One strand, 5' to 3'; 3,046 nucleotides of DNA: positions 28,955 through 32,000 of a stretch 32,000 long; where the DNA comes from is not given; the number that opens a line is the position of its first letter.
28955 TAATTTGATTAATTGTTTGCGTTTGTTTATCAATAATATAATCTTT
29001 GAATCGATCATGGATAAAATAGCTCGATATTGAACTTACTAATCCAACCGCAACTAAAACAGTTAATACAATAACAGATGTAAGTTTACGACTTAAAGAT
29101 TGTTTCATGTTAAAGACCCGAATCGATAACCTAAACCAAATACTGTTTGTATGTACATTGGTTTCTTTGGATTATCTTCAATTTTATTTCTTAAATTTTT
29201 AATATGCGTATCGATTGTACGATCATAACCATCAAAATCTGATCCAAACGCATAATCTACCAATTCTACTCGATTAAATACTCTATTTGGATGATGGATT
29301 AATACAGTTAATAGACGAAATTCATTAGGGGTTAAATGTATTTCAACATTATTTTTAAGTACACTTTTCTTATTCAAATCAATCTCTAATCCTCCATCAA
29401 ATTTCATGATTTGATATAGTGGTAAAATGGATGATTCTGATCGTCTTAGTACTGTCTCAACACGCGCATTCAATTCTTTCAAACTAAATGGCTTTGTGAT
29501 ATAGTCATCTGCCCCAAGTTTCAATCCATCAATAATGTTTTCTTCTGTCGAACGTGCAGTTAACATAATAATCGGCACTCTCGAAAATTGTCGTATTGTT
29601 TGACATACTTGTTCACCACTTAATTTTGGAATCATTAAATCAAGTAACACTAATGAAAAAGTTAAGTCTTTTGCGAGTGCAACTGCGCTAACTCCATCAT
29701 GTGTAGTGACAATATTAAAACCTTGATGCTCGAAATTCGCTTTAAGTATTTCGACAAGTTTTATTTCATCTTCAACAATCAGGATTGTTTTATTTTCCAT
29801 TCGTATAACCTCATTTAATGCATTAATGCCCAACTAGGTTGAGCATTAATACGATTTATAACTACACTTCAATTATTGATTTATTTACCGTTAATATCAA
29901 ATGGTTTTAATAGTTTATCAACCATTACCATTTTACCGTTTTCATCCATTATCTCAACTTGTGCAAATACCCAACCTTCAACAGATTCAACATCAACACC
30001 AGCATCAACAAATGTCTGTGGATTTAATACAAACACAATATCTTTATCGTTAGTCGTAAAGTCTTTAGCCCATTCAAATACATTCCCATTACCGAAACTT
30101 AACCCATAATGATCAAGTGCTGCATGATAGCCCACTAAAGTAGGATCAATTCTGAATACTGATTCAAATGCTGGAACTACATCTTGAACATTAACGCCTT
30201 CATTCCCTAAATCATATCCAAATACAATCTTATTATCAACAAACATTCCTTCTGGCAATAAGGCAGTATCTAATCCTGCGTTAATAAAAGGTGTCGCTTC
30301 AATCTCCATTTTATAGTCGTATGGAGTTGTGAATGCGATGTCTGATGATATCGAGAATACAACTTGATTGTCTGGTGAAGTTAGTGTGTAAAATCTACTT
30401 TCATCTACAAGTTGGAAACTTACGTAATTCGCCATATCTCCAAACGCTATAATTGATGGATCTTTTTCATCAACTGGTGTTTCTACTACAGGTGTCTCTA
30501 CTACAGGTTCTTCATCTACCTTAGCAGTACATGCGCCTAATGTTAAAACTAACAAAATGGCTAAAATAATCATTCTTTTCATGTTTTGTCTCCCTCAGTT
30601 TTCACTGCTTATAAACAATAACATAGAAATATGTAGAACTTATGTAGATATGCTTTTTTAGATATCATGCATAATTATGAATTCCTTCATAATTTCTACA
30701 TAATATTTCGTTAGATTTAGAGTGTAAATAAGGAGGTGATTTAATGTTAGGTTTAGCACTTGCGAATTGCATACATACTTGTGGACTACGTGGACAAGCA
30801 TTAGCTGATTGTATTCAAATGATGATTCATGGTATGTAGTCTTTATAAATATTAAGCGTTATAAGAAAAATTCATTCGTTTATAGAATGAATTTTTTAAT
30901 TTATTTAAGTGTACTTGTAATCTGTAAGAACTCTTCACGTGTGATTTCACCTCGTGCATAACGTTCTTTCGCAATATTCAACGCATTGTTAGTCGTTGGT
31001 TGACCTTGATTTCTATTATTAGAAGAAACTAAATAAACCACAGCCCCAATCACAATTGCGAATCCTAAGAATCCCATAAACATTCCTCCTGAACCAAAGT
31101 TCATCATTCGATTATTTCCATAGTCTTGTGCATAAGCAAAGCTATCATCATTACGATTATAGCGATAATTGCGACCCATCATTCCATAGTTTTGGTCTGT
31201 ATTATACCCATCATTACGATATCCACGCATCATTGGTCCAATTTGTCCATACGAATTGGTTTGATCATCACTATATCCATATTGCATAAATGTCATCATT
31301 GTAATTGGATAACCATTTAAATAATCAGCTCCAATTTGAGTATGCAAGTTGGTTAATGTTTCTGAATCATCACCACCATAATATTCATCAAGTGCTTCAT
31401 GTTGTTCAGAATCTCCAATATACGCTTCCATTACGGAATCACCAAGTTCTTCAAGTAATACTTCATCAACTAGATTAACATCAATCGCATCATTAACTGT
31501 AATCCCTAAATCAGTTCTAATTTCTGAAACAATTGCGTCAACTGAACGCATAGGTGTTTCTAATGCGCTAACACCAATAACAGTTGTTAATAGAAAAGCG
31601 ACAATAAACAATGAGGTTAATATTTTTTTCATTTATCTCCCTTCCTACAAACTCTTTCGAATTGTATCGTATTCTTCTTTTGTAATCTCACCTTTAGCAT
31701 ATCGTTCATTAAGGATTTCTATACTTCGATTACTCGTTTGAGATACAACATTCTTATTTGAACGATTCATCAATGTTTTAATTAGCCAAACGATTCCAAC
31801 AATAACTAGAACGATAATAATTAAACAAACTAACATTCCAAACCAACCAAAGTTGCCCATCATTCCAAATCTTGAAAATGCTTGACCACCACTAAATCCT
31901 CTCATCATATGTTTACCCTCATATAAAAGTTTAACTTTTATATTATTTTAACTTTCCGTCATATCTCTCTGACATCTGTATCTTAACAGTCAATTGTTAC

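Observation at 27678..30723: A 20-bp direct-repeat box occurs three times and ties cueP, a lipoprotein gene and a micro-ORF to the adjacent two-component system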

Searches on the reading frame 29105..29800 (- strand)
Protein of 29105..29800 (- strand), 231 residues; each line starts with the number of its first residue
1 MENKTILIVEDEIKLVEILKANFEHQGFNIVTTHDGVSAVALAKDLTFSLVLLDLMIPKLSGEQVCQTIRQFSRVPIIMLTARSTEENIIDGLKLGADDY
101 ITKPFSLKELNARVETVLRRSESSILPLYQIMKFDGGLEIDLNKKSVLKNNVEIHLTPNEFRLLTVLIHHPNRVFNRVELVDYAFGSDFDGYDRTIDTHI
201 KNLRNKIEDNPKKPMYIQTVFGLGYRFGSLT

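Call 4: search_protein_families(library=pfam, proteins=[window:29105-29800:-], max_evalue=0.01)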
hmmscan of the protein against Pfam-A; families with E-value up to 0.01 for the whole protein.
window:29105-29800:- (231 aa): 2 families
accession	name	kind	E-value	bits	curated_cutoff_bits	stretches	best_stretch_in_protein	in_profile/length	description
PF00072.30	Response_reg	-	1.3e-27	96.6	30.2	1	6-114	1-110/111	Response regulator receiver domain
PF00486.34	Trans_reg_C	-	4.3e-26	91.2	26.2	1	153-227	3-77/77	Transcriptional regulatory protein, C terminal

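Call 28: search_protein_families(library=ncbifam, proteins=[window:29105-29800:-], max_evalue=0.01)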
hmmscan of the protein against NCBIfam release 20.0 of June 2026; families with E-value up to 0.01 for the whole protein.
window:29105-29800:- (231 aa): 102 families (the best 25 are shown)
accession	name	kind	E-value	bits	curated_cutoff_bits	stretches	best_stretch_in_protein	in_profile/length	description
TIGR02154.1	PhoB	equivalog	4e-63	212.7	296.2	1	4-227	3-225/226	phosphate regulon transcriptional regulator PhoB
NF045944.1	ResRegRpaBCyano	equivalog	4.4e-61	206.2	330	1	7-227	1-227/229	response regulator transcription factor RpaB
NF040689.1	MtrAB_MtrA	equivalog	3.1e-60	203.2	300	1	6-227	1-218/219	MtrAB system response regulator MtrA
NF053854.1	RespRegPhoBBctds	equivalog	8.7e-58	195.3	270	1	6-227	1-224/225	two-component system response regulator PhoB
NF007005.1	PRK09468.1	equivalog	1.8e-55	187.9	331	1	2-227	2-231/237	osmolarity response regulator transcription factor OmpR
NF008296.0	PRK11083.1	equivalog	2.4e-55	187.4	273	1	1-227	1-225/228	two-component system response regulator CreB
NF007982.1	PRK10710.1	equivalog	5.6e-55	186.4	380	1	3-227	7-227/235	envelope stress response regulator BaeR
NF040534.1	resp_reg_YycF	equivalog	1.8e-53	181.2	340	1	4-225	1-225/231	response regulator YycF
NF033117.2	vanR_ACDEGLN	exception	5.2e-51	173.4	350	1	6-226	1-224/226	VanR-ABDEGLN family response regulator transcription factor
NF033120.0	vanR_FM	exception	6e-48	163.5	460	1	1-227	1-229/231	vancomycin resistance response regulator transcription factor, VanR-F/VanR-M family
NF041733.1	resp_reg_CseB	equivalog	1.4e-46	158.8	350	1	5-227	2-226/228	two-component system response regulator CseB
TIGR01387.1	cztR_silR_copR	subfamily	1.7e-46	158.6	279.2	1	6-226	1-217/218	heavy metal response regulator transcription factor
NF012227.0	AdeR_RR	equivalog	2e-46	158.4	340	1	2-227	10-236/239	efflux system response regulator transcription factor AdeR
NF007546.0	PRK10161.1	equivalog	4e-46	157.4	471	1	4-228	3-226/229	phosphate response regulator transcription factor PhoB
NF041209.1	resp_regPieR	equivalog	7.3e-46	156.7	450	1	6-228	3-228/231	two component system response regulator PieR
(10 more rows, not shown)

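Call 44: search_solved_structures(query=window:29105-29800:-, max_evalue=1e-30)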
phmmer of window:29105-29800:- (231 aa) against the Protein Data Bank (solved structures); distinct sequences matched with E-value up to 1e-30: 12.
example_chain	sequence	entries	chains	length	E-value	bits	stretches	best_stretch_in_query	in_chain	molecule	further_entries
2oqr_A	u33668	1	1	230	1e-47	165.7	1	5-227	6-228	Sensory transduction protein regX3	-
2gwr_A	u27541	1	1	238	1.9e-45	158.2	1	4-229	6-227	DNA-binding response regulator mtrA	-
4b09_A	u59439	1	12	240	4e-42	147.4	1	5-227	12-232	TRANSCRIPTIONAL REGULATORY PROTEIN BAER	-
9dvt_R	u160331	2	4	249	5.2e-39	137.2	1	5-226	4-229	DNA-binding dual master transcriptional regulator RpaA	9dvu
4kfc_A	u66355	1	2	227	6.8e-37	130.3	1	5-227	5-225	KDP operon transcriptional regulatory protein KdpE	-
4kny_A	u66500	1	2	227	1.3e-36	129.4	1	5-227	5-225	KDP operon transcriptional regulatory protein KdpE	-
6lgq_D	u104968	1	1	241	1.4e-36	129.3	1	5-227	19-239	DNA-binding response regulator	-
1kgs_A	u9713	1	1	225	2.7e-36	128.3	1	3-225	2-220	DNA BINDING RESPONSE REGULATOR D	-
1ys6_A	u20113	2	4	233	2.2e-34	122.1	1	5-225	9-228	Transcriptional regulatory protein prrA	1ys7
9ji3_J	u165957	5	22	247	3.9e-34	121.3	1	5-225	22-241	DNA-binding response regulator | Possible two component system response transcriptional positive regulator PhoP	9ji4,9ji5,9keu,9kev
3r0j_A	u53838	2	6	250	4e-34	121.2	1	5-225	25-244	POSSIBLE TWO COMPONENT SYSTEM RESPONSE TRANSCRIPTIONAL POSITIVE REGULATOR PHOP | Response regulator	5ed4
1mvo_A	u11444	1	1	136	1.5e-31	112.9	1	3-123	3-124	PhoP response regulator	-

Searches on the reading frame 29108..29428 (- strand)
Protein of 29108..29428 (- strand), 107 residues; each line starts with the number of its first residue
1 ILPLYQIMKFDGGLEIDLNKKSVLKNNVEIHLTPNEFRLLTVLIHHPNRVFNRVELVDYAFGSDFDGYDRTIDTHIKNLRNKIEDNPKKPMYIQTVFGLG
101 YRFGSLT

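Call 73: search_solved_structures(query=window:29108-29428:-, max_evalue=1e-8, show_alignments=4)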
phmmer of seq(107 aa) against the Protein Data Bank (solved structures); distinct sequences matched with E-value up to 1e-8: 46.
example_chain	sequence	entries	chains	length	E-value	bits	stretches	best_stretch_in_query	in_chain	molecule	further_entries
6zwt_A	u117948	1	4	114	1.3e-16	63.8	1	12-103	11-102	Two-component response regulator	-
2jpb_A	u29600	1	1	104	1.4e-16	63.8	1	12-103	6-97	Transcriptional regulatory protein ompR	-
1opc_A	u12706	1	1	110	1.4e-16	63.8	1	12-103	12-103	OMPR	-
6lxl_A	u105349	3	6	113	1.7e-16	63.5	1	12-103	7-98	Transcriptional regulatory protein OmpR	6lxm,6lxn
1odd_A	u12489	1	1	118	1.7e-16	63.4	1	12-103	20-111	TRANSCRIPTIONAL REGULATORY PROTEIN OMPR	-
4b09_A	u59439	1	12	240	3.3e-16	62.6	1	29-103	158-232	TRANSCRIPTIONAL REGULATORY PROTEIN BAER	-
2oqr_A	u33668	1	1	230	5.3e-16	61.9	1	12-103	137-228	Sensory transduction protein regX3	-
1gxp_A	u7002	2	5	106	2.3e-15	59.8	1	12-104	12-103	PHOSPHATE REGULON TRANSCRIPTIONAL REGULATORY PROTEIN | PHOSPHATE REGULON TRANSCRIPTIONAL REGULATORY PROTEIN PHOB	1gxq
1qqi_A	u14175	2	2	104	2.3e-15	59.8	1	13-104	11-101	PHOSPHATE REGULON TRANSCRIPTIONAL REGULATORY PROTEIN PHOB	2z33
3t72_A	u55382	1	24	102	2.6e-15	59.7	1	13-104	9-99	Phosphate regulon transcriptional regulatory protein phoB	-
5za3_A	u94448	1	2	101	9.3e-15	57.9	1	23-104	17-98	DNA-binding response regulator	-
2gwr_A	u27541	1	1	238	2e-14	56.8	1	13-105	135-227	DNA-binding response regulator mtrA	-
6cqg_A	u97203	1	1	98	3e-14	56.3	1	13-102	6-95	DNA-binding response regulator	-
3zq7_A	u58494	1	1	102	7.9e-14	54.9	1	8-103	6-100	KDP OPERON TRANSCRIPTIONAL REGULATORY PROTEIN KDPE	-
2hwv_A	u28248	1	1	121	1.2e-13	54.3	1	13-102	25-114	DNA-binding response regulator VicR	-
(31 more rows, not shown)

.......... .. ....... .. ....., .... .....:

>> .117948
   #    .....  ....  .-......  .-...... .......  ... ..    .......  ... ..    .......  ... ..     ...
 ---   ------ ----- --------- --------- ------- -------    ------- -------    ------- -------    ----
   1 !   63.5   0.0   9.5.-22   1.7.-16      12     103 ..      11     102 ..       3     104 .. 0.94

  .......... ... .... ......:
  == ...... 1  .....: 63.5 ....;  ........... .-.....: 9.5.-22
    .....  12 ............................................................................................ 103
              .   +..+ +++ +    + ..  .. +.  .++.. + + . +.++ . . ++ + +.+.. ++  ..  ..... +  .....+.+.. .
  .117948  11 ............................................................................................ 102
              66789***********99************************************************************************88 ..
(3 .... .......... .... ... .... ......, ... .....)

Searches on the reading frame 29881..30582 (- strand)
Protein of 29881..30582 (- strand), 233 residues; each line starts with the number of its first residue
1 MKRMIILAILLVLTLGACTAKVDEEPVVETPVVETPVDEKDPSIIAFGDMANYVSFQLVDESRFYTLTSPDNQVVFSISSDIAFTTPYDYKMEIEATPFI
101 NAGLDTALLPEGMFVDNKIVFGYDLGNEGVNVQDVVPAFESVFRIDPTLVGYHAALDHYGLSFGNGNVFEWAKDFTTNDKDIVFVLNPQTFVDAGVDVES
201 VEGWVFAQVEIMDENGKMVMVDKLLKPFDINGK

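Call 4: search_protein_families(library=pfam, proteins=[window:29881-30582:-], max_evalue=0.01)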
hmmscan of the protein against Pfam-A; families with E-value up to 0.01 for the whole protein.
window:29881-30582:- (233 aa): 0 families

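Call 28: search_protein_families(library=ncbifam, proteins=[window:29881-30582:-], max_evalue=0.01)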
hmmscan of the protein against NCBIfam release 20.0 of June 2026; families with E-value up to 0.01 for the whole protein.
window:29881-30582:- (233 aa): 0 families

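Call 58: find_homologous_proteins(query=window:29881-30582:-, max_evalue=0.001)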
Query window:29881-30582:- (233 aa): 1236 proteins with E <= 0.001 among 1444 candidates; the best 120 are listed.
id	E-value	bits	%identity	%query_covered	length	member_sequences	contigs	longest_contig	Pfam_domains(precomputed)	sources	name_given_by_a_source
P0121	2.9e-149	513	100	100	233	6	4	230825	-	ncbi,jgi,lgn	-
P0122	2.3e-130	451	85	100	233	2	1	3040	-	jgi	jgi:hypothetical protein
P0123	7.8e-130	450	85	100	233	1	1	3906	-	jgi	-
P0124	6.0e-127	440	84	100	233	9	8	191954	-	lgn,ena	-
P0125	2.6e-125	435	82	100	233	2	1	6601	-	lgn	-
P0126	3.0e-123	428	82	100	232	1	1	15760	-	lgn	-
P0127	8.1e-123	427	81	99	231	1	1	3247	-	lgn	-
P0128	8.3e-123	427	80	99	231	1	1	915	-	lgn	-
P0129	2.4e-119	415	80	99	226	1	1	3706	-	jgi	-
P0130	7.9e-112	391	75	99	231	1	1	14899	-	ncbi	-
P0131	6.0e-111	388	75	99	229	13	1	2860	-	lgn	-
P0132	1.7e-110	386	74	99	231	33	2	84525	-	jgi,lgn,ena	-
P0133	1.6e-93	331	64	100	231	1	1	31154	-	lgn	-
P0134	4.0e-71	258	58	91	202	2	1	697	-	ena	-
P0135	5.9e-69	250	78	60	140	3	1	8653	-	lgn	-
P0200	5.2e-54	202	46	98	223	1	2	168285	-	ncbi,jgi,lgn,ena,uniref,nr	ncbi:hypothetical protein [Acetoanaerobium noterae]|uniref:hypothetical protein n=1 Tax=Acetoanaerob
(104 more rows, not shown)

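Call 65: predict_structure(alignment_id=A4)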
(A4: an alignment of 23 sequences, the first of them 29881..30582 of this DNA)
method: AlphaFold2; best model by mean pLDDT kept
length: 233 residues; sequences in the alignment: 23
mean_pLDDT: 84.7   pTM: 0.77
mean pLDDT of the five models: 84.7, 84.2, 83.7, 83.6, 83.3
residues with pLDDT >= 90: 145; 70-90: 46; 50-70: 19; < 50: 23
segments of 3 or more residues with pLDDT < 50: 1-4, 13-26, 34-36
pLDDT, mean of each block of 10 residues (from residue 1): 49 45 46 58 94 91 94 96 88 98 97 96 85 93 94 90 95 83 95 98 94 86 91 58
secondary structure, 60 per line:
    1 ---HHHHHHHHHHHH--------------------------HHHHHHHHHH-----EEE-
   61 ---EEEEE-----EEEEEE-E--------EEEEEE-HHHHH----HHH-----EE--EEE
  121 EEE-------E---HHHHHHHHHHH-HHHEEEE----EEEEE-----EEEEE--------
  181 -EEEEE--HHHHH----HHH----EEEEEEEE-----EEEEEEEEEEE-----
elements in order: H4-15 H42-51 E57-59 E64-68 E74-79 E90-95 H97-101 E118-123 H135-145 E150-153 E158-162 E168-172 E182-186 H189-193 E205-212 E218-228

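Call 69: fold_search(model_id=the predicted structure, library=pdb)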
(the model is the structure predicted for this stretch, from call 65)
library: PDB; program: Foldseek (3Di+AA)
matches with E <= 10: 655; with E <= 0.001: 0
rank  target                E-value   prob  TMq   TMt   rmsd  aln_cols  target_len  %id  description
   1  1n7v                  1.5e-01  0.07  0.13  0.08  16.5       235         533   11  THE RECEPTOR-BINDING PROTEIN P2 OF BACTERIOPHAGE PRD1: CRYSTAL FORM III (released 2003-04-08)
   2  7bup_A                1.8e-01  0.06  0.15  0.15  17.9       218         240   10  Crystal structure of PCNA from pathogenic yeast Candida albicans (released 2021-02-17)
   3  3v61_B                2.9e-01  0.08  0.15  0.14  15.0       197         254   10  Structure of S. cerevisiae PCNA conjugated to SUMO on lysine 164 (released 2012-02-29)
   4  9ncu_A                3.1e-01  0.03  0.09  0.07  15.9       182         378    8  NitrOFF1 "OFF" State (released 2025-09-17)
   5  7bup_B                3.3e-01  0.04  0.15  0.14  17.9       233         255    9  Crystal structure of PCNA from pathogenic yeast Candida albicans (released 2021-02-17)
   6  8wu8_C                3.3e-01  0.04  0.12  0.11  19.7       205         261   11  Crystal structure of the human RAD9-RAD1(F64A/M256A/F266A)-HUS1-RHINO(88-99) complex (released 2024-02-14)
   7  5y6g                  3.9e-01  0.06  0.10  0.16  15.0       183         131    9  PilZ domain with c-di-GMP of YcgR from Escherichia coli (released 2018-07-18)
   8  2i3s_E                3.9e-01  0.04  0.11  0.09  13.3       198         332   10  Bub3 complex with Bub1 GLEBS motif (released 2007-01-09)
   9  1e5p_C                4.1e-01  0.08  0.13  0.18  14.6       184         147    8  Crystal structure of aphrodisin, a sex pheromone from female hamster (released 2001-07-26)
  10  6cmk_A                4.1e-01  0.06  0.14  0.10  13.8       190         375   10  Crystal structure of Citrobacter koseri AztD (released 2019-03-13)
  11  8xi3_B                4.6e-01  0.06  0.15  0.10  14.9       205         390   11  Structure of mouse SCMC-14-3-3gama complex (released 2024-10-02)
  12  8b6a_B                4.6e-01  0.04  0.13  0.15  13.0       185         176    8  Crystal structure of BfrB protein from Bacteroides fragilis NCTC 9343 (released 2023-05-31)
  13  1n7u                  4.6e-01  0.03  0.12  0.07  16.3       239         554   10  THE RECEPTOR-BINDING PROTEIN P2 OF BACTERIOPHAGE PRD1: CRYSTAL FORM I (released 2003-04-08)
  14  8a0d_A                4.9e-01  0.08  0.15  0.19   9.3       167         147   10  Crystal structure of the major guinea pig allergen Cav p 1.0101 part of the lipocalin family (released 2022-08-03)
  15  2od8_A                5.2e-01  0.03  0.15  0.14  17.4       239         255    9  Structure of a peptide derived from Cdc9 bound to PCNA (released 2007-05-01)
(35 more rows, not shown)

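Call 87: find_encoding_contigs(protein=P0200, flank=6000, max_places=1)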
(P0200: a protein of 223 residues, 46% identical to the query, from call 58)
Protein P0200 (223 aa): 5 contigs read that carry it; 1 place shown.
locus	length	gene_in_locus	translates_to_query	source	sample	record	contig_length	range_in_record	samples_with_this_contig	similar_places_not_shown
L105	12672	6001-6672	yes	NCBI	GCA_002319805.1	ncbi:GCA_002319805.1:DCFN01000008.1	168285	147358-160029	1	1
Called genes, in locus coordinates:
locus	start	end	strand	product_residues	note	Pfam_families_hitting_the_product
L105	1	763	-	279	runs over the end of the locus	PF02678:Pirin, PF05726:Pirin_C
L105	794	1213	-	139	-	PF03061:4HBT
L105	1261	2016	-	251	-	PF01209:Ubie_methyltran, PF13649:Methyltransf_25, PF13847:Methyltransf_31, PF08241:Methyltransf_11, PF08242:Methyltransf_12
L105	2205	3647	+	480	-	PF00403:HMA, PF02683:DsbD_TM, PF13386:DsbD_2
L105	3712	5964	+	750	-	PF00403:HMA, PF08282:Hydrolase_3 (faint), PF00122:E1-E2_ATPase, PF00702:Hydrolase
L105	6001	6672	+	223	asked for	-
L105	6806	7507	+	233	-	PF00072:Response_reg, PF20161:VpsR (weak), PF00486:Trans_reg_C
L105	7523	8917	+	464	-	PF00672:HAMP (weak), PF00512:HisKA, PF02518:HATPase_c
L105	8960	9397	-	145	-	-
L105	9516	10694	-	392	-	PF12323:HTH_OrfB_IS605, PF01385:OrfB_IS605, PF07282:Cas12f1-like_TNB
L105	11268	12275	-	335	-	PF02310:B12-binding, PF04055:Radical_SAM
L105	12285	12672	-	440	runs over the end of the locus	PF02310:B12-binding (weak), PF04055:Radical_SAM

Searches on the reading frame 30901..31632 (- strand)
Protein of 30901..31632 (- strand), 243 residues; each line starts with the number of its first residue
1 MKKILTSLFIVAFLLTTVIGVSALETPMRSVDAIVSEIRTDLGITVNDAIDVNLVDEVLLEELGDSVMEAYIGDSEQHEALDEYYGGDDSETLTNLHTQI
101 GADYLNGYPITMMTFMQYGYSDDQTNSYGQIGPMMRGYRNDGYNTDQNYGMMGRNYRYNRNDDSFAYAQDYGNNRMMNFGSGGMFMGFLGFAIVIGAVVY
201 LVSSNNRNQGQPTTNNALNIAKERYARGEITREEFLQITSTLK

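Call 4: search_protein_families(library=pfam, proteins=[window:30901-31632:-], max_evalue=0.01)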
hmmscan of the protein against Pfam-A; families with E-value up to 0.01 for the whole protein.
window:30901-31632:- (243 aa): 1 family
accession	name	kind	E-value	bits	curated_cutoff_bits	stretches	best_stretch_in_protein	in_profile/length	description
PF09851.14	SHOCT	-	9.1e-07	28.9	27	1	217-237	2-22/28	Short C-terminal domain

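Call 28: search_protein_families(library=ncbifam, proteins=[window:30901-31632:-], max_evalue=0.01)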
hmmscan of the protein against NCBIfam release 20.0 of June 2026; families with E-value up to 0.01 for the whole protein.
window:30901-31632:- (243 aa): 0 families

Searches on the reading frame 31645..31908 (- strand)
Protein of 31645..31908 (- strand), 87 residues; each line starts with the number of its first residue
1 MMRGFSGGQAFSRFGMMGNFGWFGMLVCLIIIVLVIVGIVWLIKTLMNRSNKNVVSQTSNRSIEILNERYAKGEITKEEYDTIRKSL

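Call 4: search_protein_families(library=pfam, proteins=[window:31645-31908:-], max_evalue=0.01)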
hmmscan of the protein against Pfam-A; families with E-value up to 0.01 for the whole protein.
window:31645-31908:- (87 aa): 5 families
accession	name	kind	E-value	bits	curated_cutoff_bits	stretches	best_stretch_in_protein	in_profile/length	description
PF09851.14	SHOCT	-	2e-08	34.2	27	1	63-85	3-25/28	Short C-terminal domain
PF00664.28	ABC_membrane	-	0.001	19.2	28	1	12-56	131-175/274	ABC transporter transmembrane region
PF05120.17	GvpG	-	0.0011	19.6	30.6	1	31-85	3-59/67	Gas vesicle protein G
PF18495.6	VbhA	-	0.0054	17.1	25.9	1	66-81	26-41/47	Antitoxin VbhA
PF20456.3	DUF6709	-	0.0094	15.4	27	1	25-62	189-229/339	Family of unknown function (DUF6709)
